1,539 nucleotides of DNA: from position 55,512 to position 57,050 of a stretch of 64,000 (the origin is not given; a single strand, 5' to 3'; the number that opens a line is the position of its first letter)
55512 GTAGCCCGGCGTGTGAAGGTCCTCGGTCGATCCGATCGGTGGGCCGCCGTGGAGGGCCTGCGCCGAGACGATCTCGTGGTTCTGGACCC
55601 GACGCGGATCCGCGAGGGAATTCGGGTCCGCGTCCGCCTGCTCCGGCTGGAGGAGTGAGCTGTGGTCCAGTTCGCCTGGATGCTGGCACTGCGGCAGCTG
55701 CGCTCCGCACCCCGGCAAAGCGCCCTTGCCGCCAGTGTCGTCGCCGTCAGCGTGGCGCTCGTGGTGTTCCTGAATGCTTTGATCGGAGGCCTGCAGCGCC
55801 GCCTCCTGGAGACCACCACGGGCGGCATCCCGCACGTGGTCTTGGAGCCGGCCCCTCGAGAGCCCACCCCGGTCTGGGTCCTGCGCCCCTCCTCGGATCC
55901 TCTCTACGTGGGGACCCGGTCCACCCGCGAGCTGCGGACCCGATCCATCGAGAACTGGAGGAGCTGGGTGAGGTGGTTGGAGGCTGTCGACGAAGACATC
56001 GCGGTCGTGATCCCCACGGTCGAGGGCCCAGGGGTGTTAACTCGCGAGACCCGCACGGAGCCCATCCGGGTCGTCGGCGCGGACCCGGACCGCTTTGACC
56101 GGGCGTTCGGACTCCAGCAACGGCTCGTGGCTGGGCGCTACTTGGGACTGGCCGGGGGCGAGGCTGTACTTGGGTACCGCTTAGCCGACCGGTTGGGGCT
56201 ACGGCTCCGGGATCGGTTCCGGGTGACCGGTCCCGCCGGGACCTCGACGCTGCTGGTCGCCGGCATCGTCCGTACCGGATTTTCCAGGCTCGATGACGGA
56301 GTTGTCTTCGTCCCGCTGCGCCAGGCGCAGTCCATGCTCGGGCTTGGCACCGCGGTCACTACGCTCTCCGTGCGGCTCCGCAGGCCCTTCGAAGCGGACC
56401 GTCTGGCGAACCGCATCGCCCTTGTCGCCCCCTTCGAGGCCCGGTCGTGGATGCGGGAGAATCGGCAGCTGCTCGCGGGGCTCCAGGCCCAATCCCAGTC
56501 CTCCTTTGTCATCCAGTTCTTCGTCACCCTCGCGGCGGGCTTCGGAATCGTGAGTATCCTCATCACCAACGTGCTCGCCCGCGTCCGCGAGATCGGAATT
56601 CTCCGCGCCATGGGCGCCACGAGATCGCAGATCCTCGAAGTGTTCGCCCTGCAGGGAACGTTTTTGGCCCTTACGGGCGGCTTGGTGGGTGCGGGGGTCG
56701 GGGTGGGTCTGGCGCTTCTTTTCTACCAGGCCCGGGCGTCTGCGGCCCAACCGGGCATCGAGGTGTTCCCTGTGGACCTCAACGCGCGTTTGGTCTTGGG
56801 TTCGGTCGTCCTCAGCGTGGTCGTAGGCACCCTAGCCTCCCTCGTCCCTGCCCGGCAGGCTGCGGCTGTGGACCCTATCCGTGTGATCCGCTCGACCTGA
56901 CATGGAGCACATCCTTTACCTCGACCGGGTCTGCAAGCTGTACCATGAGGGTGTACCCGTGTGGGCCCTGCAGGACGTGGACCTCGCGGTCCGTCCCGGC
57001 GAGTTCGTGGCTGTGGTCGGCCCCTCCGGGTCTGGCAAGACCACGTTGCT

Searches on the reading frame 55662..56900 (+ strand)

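Call 18: search_protein_families(library=pfam, proteins=[window:55662-56900:+], max_evalue=0.0001)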
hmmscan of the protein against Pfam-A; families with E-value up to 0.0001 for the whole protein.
window:55662-56900:+ (412 aa): 2 families
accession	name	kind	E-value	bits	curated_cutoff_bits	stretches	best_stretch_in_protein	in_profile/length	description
PF02687.27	FtsX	-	1.8e-18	67.2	25.5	1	283-402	2-117/120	FtsX-like permease C-terminal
PF12704.14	MacB_PCD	-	1.4e-15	58.6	27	1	20-252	1-204/207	MacB-like periplasmic core domain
